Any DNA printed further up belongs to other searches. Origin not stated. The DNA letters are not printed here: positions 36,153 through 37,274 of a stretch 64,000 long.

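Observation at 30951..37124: Co-oriented cluster of FGE-like enzymes, a MauG-type di-haem peroxidase and three paralogous secreted proteins: candidate periplasmic protein-maturation module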

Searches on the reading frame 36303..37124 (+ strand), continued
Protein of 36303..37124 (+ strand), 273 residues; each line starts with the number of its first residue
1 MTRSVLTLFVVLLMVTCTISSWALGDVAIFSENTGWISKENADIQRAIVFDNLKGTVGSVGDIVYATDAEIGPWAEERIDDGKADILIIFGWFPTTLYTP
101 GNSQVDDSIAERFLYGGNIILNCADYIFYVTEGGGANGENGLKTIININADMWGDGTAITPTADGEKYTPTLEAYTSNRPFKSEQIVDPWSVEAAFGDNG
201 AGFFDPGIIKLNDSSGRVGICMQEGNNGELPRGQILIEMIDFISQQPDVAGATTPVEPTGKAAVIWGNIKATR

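Call 36: search_protein_families(library=pfam, proteins=[P0258, P0147, P0168, P0122, P0162, P0230, P0238, P0259, P0197, P0215], max_evalue=0.001)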
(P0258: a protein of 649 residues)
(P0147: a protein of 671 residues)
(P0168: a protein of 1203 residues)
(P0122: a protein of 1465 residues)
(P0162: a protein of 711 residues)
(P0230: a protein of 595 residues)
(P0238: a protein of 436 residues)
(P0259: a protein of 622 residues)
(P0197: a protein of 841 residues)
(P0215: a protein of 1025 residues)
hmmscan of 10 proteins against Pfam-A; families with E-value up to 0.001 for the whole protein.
P0258 (649 aa): 1 family
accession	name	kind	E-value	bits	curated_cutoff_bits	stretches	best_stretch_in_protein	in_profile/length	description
PF03781.23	FGE-sulfatase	-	2.4e-68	231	23.3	1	395-645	3-255/255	Sulfatase-modifying factor enzyme 1-like domain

P0147 (671 aa): 3 families
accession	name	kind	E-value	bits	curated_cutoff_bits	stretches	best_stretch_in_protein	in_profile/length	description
PF13860.13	FlgD_ig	-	4e-11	43.2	27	1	596-658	18-75/79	FlgD Ig-like domain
PF18962.6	Por_Secre_tail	-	1e-07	32.6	27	1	583-669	2-75/75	Secretion system C-terminal sorting domain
PF13585.12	CHU_C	-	0.00039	20.9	27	0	627-659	41-73/86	CHU_C Type IX secretion signal domain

P0168 (1203 aa): 8 families
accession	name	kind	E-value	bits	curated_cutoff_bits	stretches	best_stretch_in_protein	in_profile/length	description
PF13385.13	Laminin_G_3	-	1.5e-25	90.6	27.6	1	597-751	3-151/151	Concanavalin A-like lectin/glucanases superfamily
PF00963.24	Cohesin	-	9.8e-25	87.8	24.1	2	776-902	3-139/139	Cohesin domain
PF16656.11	Pur_ac_phosph_N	-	5.4e-12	46.6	30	1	457-535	9-93/93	Purple acid Phosphatase, N-terminal domain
PF13860.13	FlgD_ig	-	6.3e-09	36.1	27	1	1133-1190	23-75/79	FlgD Ig-like domain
PF00404.24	Dockerin_1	-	1.1e-08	35.5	22.9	1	908-958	1-51/57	Dockerin type I domain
PF18962.6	Por_Secre_tail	-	3.9e-06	27.5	27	0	1115-1201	2-75/75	Secretion system C-terminal sorting domain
PF00041.27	fn3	-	0.00075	20.1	25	0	456-529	8-79/84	Fibronectin type III domain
PF13585.12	CHU_C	-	0.00076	20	27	0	1160-1190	42-72/86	CHU_C Type IX secretion signal domain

P0122 (1465 aa): 2 families
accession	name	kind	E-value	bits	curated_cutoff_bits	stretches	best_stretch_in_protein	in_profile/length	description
PF18911.6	PKD_4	-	1.2e-11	44.9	27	1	1278-1358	3-82/85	PKD domain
PF00801.26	PKD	-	8.2e-07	29.4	23.5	1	1293-1353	14-73/80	PKD domain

P0162 (711 aa): 3 families
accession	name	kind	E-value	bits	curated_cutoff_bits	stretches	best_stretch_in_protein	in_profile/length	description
PF13385.13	Laminin_G_3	-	4.6e-18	66.2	27.6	1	492-658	3-151/151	Concanavalin A-like lectin/glucanases superfamily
PF13927.12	Ig_3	-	8.4e-06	26.6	30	1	340-419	1-78/78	Immunoglobulin domain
PF13895.12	Ig_2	-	3.2e-05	24.5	27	1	340-433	1-79/79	Immunoglobulin domain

P0230 (595 aa): 2 families
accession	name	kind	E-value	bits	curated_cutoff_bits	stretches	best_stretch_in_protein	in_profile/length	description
PF00058.23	Ldl_recept_b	-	8.4e-19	68.2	21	2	554-581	1-29/42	Low-density lipoprotein receptor repeat class B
PF08450.18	SGL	-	4.8e-06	26.8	26.3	0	354-470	114-233/246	SMP-30/Gluconolactonase/LRE-like region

P0238 (436 aa): 1 family
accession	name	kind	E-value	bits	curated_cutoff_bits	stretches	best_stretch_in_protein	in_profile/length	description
PF12799.13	LRR_4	-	5.5e-07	30.1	27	1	401-433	1-33/44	Leucine Rich repeats (2 copies)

P0259 (622 aa): 10 families
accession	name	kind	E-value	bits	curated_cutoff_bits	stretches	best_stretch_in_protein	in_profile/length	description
PF12799.13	LRR_4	-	4.4e-58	192.4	27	7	364-404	1-42/44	Leucine Rich repeats (2 copies)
PF13855.12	LRR_8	-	3.1e-30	104.1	27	5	543-598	2-61/61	Leucine rich repeat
PF00560.39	LRR_1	-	4.5e-18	61.9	20.6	0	387-403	1-17/23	Leucine Rich Repeat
PF13516.12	LRR_6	-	1.8e-15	56.1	23.4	0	432-448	5-21/24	Leucine Rich repeat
PF23211.1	LRR_LRWD1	-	5e-13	49.6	28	1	522-598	23-98/190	Leucine-rich repeat and WD repeat-containing protein 1, LRR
PF23598.1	LRR_14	-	1.4e-11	44.2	40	2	464-608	10-160/353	Leucine-rich repeat region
PF14580.12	LRR_9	-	1.1e-10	41.8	30.5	0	389-489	22-126/175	Leucine-rich repeat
PF23952.1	LRR_EndoS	-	3.5e-08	34.1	27.9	0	346-438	27-114/116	Endo-beta-N-acetylglucosaminidase EndoS LRR domain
PF25019.1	LRR_R13L1-DRL21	-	2.8e-07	30.9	27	0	377-437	63-124/127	R13L1/DRL21 LRRs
PF24048.1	LRR_NXF1-5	-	0.00043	20.3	30.5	0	541-601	53-119/142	NXF1/2/3/5 leucine-rich repeat domain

P0197 (841 aa): 4 families
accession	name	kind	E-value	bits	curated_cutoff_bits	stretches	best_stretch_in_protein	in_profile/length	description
PF13517.12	FG-GAP_3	-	1.9e-61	205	26.9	6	736-797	1-60/61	FG-GAP-like repeat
PF01839.29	FG-GAP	-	7.3e-14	51.7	22.1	1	524-547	2-25/37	FG-GAP repeat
PF18370.7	RGI_lyase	-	4.8e-05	24.1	27.8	0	342-408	13-78/86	Rhamnogalacturonan I lyases beta-sheet domain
PF00041.27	fn3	-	0.00022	21.8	25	0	337-414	6-81/84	Fibronectin type III domain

P0215 (1025 aa): 8 families
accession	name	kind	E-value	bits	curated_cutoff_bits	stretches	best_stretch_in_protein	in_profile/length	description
PF12799.13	LRR_4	-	1.9e-91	298.4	27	12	337-378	1-43/44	Leucine Rich repeats (2 copies)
PF13855.12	LRR_8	-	4.4e-58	193.3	27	10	147-202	2-61/61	Leucine rich repeat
PF00560.39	LRR_1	-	2.3e-22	74.7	20.6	0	191-207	1-17/23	Leucine Rich Repeat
PF14580.12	LRR_9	-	3.2e-22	79.4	30.5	2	81-160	43-127/175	Leucine-rich repeat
PF23211.1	LRR_LRWD1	-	3.2e-19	69.8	28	0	596-686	36-131/190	Leucine-rich repeat and WD repeat-containing protein 1, LRR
PF13516.12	LRR_6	-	5.2e-14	51.5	23.4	0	102-116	3-17/24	Leucine Rich repeat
PF23952.1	LRR_EndoS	-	3e-12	47.2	27.9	0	121-222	19-116/116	Endo-beta-N-acetylglucosaminidase EndoS LRR domain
PF24048.1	LRR_NXF1-5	-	0.00017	21.6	30.5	0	190-249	54-119/142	NXF1/2/3/5 leucine-rich repeat domain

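Call 55: search_protein_families(library=pfam, proteins=[L034:4351-5703:+, L034:5636-6454:+, L034:6467-7363:+, L034:7360-8364:+, L034:10973-11938:+, L034:11920-12690:+, L034:13031-15202:+, L048:4562-5821:+, L048:10858-12774:-, L048:12819-14861:-], max_evalue=0.001)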
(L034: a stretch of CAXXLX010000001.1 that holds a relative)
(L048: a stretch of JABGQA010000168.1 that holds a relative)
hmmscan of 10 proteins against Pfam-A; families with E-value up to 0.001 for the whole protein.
L034:4351-5703:+ (450 aa): 3 families
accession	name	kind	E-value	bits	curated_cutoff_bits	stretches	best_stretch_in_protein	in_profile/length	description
PF00884.28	Sulfatase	-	4e-59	200.8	25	1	3-331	1-300/301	Sulfatase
PF01663.27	Phosphodiest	-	5.3e-08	33.3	23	1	27-259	19-220/342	Type I phosphodiesterase / nucleotide pyrophosphatase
PF16347.10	SGSH_C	-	2.6e-07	31.4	29.3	1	289-420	10-146/154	N-sulphoglucosamine sulphohydrolase, C-terminal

L034:5636-6454:+ (272 aa): 6 families
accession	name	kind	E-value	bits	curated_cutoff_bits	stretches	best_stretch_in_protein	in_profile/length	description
PF13649.12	Methyltransf_25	-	1.1e-10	42.5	27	1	89-165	2-84/97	Methyltransferase domain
PF08241.18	Methyltransf_11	-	2.7e-09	38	21.2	1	89-151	1-67/95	Methyltransferase domain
PF08242.18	Methyltransf_12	-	9.5e-07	29.9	30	1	89-172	1-89/98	Methyltransferase domain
PF13847.12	Methyltransf_31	-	3.6e-06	27.1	27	1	88-148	7-78/145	Methyltransferase domain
PF03848.20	TehB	-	3.6e-06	27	20.4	1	86-126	32-72/193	Tellurite resistance protein TehB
PF13489.12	Methyltransf_23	-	4.1e-06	27.1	27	1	88-190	26-123/164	Methyltransferase domain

L034:6467-7363:+ (298 aa): 2 families
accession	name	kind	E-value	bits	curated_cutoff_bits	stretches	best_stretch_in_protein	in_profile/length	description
PF00149.33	Metallophos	-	8e-14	52.9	21.5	1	4-215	1-189/191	Calcineurin-like phosphoesterase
PF12850.12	Metallophos_2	-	2.9e-05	24.6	27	0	5-235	2-136/154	Calcineurin-like phosphoesterase superfamily domain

L034:7360-8364:+ (334 aa): 3 families
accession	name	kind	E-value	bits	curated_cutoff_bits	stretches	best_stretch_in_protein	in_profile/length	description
PF00005.33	ABC_tran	-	2.9e-31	109.3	25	1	17-161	1-137/137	ABC transporter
PF13304.12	AAA_21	-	1.7e-12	48.5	27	1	128-190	233-299/304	AAA domain, putative AbiEii toxin, Type IV TA system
PF13476.12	AAA_23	-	0.00034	21.7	27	1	9-48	5-40/201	AAA domain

L034:10973-11938:+ (321 aa): 1 family
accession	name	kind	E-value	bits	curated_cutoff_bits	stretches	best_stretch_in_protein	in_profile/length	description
PF01557.24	FAA_hydrolase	-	4.1e-58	197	23.9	1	111-307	19-213/214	Fumarylacetoacetate (FAA) hydrolase C-terminal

L034:11920-12690:+ (256 aa): 5 families
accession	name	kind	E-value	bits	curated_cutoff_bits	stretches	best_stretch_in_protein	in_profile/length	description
PF13561.12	adh_short_C2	-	2.8e-74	250.1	27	1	19-254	1-236/236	Enoyl-(Acyl carrier protein) reductase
PF00106.31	adh_short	-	1.4e-63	214.4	26.6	1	13-203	1-191/195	short chain dehydrogenase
PF08659.16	KR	-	4.5e-12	46.7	22.6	1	16-164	4-152/180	KR domain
PF23441.1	SDR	-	3e-07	30.6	27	1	9-252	4-254/258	SDR-like rossmann domain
PF01370.27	Epimerase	-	0.00045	20.2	20.9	1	16-128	2-103/240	NAD dependent epimerase/dehydratase family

L034:13031-15202:+ (723 aa): 3 families
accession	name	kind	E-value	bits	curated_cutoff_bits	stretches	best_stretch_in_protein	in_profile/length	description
PF13435.11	Cytochrome_C554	-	3.8e-07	31.4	20.8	0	212-294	3-84/84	Cytochrome c554 and c-prime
PF22113.1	Mtrc-MtrF_II-IV_dom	-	8.6e-05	22.6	30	1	255-416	8-132/176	Outer membrane cytochrome MtrC/MtrF-like, domains II/IV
PF14537.11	Cytochrom_c3_2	-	0.00062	20.6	25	0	253-297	26-68/79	Cytochrome c3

L048:4562-5821:+ (419 aa): 1 family
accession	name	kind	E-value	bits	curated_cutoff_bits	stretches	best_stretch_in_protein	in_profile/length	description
PF00296.26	Bac_luciferase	-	1.1e-48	166.7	27.9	1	1-318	1-314/314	Luciferase-like monooxygenase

L048:10858-12774:- (638 aa): 2 families
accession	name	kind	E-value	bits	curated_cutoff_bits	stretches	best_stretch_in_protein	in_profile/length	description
PF13860.13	FlgD_ig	-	1.5e-09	38.1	27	1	565-626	20-76/79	FlgD Ig-like domain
PF18962.6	Por_Secre_tail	-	0.00067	20.3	27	0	550-582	2-34/75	Secretion system C-terminal sorting domain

L048:12819-14861:- (680 aa): 2 families
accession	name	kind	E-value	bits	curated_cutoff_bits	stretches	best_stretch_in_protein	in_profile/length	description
PF00144.29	Beta-lactamase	-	2.5e-28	99.7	27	1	28-317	14-305/329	Beta-lactamase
PF13810.12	DUF4185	-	6.2e-05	22.8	39.5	1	474-629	127-266/309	Domain of unknown function (DUF4185)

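Call 58: search_protein_families(library=pfam, alignment_id=A5, max_evalue=1)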
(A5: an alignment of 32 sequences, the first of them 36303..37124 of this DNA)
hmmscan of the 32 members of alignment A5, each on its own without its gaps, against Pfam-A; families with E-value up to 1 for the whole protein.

A. member 1, window:36303-37124:+ (273 aa): 1 family
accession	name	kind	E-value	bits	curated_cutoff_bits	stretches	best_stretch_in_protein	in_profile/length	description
PF13253.11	DUF4044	-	0.19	11.7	21.8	1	6-25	11-30/33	Protein of unknown function (DUF4044)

B. families by the number of members that match (of 32 scanned): 17 families
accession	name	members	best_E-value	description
PF00404.24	Dockerin_1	2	3.8e-09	Dockerin type I domain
PF02780.25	Transketolase_C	1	0.014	Transketolase, C-terminal domain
PF13405.12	EF-hand_6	1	0.025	EF-hand domain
PF13721.11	SecD-TM1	1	0.088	SecD export protein N-terminal TM region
PF15402.11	MELT_2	1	0.091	MELT motif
PF24410.1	wHTH-HSP90_Na-assoc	1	0.1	wHTH-Hsp90_Na associated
PF23984.1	DUF7307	1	0.11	Pam3 gp33-like protein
PF22134.1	DM_Arn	1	0.11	DNA Mimic Protein Arn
PF20418.3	Herpes_gE_N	1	0.15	Alphaherpesvirus glycoprotein E N-terminal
PF13253.11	DUF4044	1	0.19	Protein of unknown function (DUF4044)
PF02836.23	Glyco_hydro_2_C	1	0.19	Glycosyl hydrolases family 2, TIM barrel domain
PF09870.14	DUF2097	1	0.21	Uncharacterized protein conserved in archaea (DUF2097)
PF06041.17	DUF924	1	0.22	Bacterial protein of unknown function (DUF924)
PF15403.11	HiaBD2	1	0.24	HiaBD2_N domain of Trimeric autotransporter adhesin (GIN)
PF22002.1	MTLN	1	0.32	Mitoregulin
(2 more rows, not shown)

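Call 59: search_solved_structures(query=A5, max_evalue=10)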
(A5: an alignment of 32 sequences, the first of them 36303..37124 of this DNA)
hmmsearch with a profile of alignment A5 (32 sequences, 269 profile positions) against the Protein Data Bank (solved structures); distinct sequences matched with E-value up to 10: 1.
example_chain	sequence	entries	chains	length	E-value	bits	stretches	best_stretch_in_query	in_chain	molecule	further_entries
6ft5_A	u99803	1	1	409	2.7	10.4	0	183-221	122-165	alphaRep A3_A3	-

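Call 74: find_encoding_contigs(protein=P0258, flank=8000, max_places=3)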
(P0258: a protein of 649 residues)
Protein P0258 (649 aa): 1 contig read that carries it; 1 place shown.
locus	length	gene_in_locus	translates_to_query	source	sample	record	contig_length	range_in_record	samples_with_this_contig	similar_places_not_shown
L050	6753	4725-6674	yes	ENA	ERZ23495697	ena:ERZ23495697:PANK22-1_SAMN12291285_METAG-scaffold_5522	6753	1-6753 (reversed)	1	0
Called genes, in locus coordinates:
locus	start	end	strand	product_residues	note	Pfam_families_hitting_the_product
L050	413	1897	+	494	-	-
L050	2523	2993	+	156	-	-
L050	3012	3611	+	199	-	-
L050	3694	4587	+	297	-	-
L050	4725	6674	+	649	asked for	PF03781:FGE-sulfatase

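Call 75: find_encoding_contigs(protein=P0121, flank=8000, max_places=2)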
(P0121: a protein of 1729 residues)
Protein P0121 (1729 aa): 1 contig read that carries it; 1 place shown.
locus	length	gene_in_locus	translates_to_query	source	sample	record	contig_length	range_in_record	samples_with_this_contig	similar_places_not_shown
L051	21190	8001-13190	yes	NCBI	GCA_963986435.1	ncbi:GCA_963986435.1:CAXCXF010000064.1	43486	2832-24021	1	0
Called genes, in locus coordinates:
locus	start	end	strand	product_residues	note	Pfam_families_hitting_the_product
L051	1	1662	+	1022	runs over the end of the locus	-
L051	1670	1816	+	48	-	-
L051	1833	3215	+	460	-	PF01139:RtcB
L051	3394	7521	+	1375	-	-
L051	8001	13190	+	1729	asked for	-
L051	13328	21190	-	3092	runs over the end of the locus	PF08487:VIT, PF13768:VWA_3, PF13432:TPR_16 (faint)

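Call 88: fold_search(model_id=the predicted structure, library=pdb)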
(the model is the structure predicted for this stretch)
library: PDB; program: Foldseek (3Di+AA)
matches with E <= 10: 985; with E <= 0.001: 3
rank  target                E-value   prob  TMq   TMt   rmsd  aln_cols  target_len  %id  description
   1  4jqs_A                7.7e-06  1.00  0.49  0.53   7.1       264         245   11  Crystal structure of a Putative thua-like protein (BACUNI_01602) from Bacteroides uniformis ATCC 8492 at 2.30 A resolu (released 2013-05-08)
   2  5xb7_C                3.3e-05  1.00  0.45  0.21   8.0       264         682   14  GH42 alpha-L-arabinopyranosidase from Bifidobacterium animalis subsp. lactis Bl-04 (released 2017-11-01)
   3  3fij_B                3.8e-04  0.99  0.38  0.43   7.6       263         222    9  Crystal structure of a uncharacterized protein lin1909 (released 2009-01-13)
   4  7x87_B                1.9e-03  0.99  0.45  0.21   6.3       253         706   11  The complex structure of beta-1,2-glucosyltransferase from Ignavibacterium album with sophotetraose observed as sophor (released 2022-04-20)
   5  3v4o_A                6.0e-03  0.97  0.26  0.30   5.2       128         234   13  Human MALT1 (caspase domain) in complex with an irreversible peptidic inhibitor (released 2012-03-14)
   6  7vky_B                6.0e-03  0.96  0.43  0.20   6.6       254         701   12  The complex structure of beta-1,2-glucosyltransferase from Ignavibacterium album with sophorose (released 2022-03-09)
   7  6h4a                  1.0e-02  0.96  0.27  0.21   4.6       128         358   12  Human MALT1(329-728) in complex with MLT-748 (released 2019-02-13)
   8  9mkd_A                1.8e-02  0.72  0.26  0.20   9.0       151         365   14  Crystal structure of MALT1 in complex with an allosteric inhibitor (released 2025-10-29)
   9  7ak1                  2.0e-02  0.90  0.27  0.21   5.3       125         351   14  Human MALT1(329-729) in complex with a chromane urea containing inhibitor (released 2020-12-09)
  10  4civ                  2.0e-02  0.82  0.27  0.45   5.7       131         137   11  Crystal structure of Mycobacterium tuberculosis type 2 dehydroquinase in complex with (1R,4R,5R)-1,4,5-trihydroxy-3-hydr (released 2014-04-16)
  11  9mke_A                2.3e-02  0.69  0.23  0.18   6.6       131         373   14  Crystal structure of MALT1 in complex with an allosteric inhibitor (released 2025-10-29)
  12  4v0s_A                2.3e-02  0.63  0.24  0.41   8.6       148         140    9  Crystal structure of Mycobacterium tuberculosis Type II Dehydroquinase D88N mutant inhibited by a 3-dehydroquinic acid (released 2016-01-13)
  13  4fxo_D                2.3e-02  0.63  0.22  0.27   8.4       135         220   10  Zinc-mediated allosteric inhibiton of caspase-6 (released 2012-08-22)
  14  2y71                  2.4e-02  0.85  0.25  0.43   4.4       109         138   12  Structure of Mycobacterium tuberculosis type II dehydroquinase complexed with (1R,4S,5R)-1,4,5-trihydroxy-3-((5-methylbe (released 2011-08-17)
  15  3n7a_X                2.4e-02  0.77  0.27  0.45   5.7       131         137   12  Crystal structure of 3-dehydroquinate dehydratase from Mycobacterium tuberculosis in complex with inhibitor 2 (released 2011-05-11)
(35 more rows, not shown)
